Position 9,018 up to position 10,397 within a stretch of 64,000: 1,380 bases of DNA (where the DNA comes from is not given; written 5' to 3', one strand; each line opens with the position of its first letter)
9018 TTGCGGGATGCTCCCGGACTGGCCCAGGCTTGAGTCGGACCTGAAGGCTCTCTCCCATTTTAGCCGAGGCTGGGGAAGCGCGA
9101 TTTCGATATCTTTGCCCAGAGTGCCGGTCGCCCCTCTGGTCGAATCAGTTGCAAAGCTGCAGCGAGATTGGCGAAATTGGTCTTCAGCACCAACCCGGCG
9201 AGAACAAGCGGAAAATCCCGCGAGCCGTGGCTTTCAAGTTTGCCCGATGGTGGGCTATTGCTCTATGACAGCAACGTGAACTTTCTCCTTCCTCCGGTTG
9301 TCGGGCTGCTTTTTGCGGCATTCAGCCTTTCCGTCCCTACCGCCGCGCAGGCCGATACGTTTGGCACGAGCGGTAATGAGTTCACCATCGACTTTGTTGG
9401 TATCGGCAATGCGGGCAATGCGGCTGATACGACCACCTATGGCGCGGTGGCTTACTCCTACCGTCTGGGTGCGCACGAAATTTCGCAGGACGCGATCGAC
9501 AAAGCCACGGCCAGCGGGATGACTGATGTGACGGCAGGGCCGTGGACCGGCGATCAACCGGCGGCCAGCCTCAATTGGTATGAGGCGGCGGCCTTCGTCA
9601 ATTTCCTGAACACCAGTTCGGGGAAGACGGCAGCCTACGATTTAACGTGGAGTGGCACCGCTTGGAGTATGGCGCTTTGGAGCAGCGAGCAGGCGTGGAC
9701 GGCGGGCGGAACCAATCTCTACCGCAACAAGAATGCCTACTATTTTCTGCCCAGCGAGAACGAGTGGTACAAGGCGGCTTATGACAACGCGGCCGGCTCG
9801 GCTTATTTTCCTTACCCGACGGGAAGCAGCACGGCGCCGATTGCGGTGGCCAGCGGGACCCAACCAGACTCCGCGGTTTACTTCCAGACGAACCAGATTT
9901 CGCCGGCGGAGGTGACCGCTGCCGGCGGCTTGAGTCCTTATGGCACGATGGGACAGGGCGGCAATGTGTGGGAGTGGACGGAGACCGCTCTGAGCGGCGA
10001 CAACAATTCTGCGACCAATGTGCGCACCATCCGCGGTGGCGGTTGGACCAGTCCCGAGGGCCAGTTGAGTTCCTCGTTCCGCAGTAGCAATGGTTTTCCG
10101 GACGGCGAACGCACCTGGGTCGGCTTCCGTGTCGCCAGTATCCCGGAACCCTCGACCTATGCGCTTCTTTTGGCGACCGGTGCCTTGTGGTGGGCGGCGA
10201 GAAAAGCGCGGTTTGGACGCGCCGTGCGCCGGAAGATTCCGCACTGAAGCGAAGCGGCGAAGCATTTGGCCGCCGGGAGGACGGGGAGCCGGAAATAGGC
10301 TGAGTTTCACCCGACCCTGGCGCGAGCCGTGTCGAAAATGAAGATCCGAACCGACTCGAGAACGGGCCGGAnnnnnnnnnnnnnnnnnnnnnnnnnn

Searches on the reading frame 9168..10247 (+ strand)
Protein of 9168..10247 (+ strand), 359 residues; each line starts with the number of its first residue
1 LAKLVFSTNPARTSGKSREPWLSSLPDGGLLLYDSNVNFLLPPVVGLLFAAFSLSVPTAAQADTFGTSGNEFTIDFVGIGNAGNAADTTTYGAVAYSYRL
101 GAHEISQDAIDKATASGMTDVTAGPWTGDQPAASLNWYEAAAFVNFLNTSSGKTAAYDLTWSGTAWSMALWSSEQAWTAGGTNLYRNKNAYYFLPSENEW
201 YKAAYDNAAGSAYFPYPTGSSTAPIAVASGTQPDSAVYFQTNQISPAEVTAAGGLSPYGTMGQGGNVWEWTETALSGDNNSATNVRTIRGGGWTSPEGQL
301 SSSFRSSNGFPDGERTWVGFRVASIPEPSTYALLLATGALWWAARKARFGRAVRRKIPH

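Call 67: search_protein_families(library=ncbifam, proteins=[window:9168-10247:+], max_evalue=0.1)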
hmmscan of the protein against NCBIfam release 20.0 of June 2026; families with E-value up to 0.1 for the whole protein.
window:9168-10247:+ (359 aa): 6 families
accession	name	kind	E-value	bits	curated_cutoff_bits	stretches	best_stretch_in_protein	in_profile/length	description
TIGR03440.2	egtB_TIGR03440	equivalog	8.7e-05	21.8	360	1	194-322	295-412/413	ergothioneine biosynthesis protein EgtB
TIGR03525.2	GldK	equivalog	0.0001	21.8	350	1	186-323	250-404/408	T9SS ring complex lipoprotein PorK/GldK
TIGR02171.1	Fb_sc_TIGR02171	subfamily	0.00033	18.8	544.35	1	92-205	67-172/912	TIGR02171 family lipoprotein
TIGR02595.1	PEP_CTERM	domain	0.00096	19.8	16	1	325-346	1-21/24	PEP-CTERM sorting domain-containing protein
TIGR04344.1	ovoA_Nterm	equivalog_domain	0.025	13.5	400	0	190-279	318-388/444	5-histidylcysteine sulfoxide synthase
NF038120.1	PEP_CTERM_QFxxD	subfamily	0.032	14.1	80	1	321-347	189-214/215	NF038120 family PEP-CTERM protein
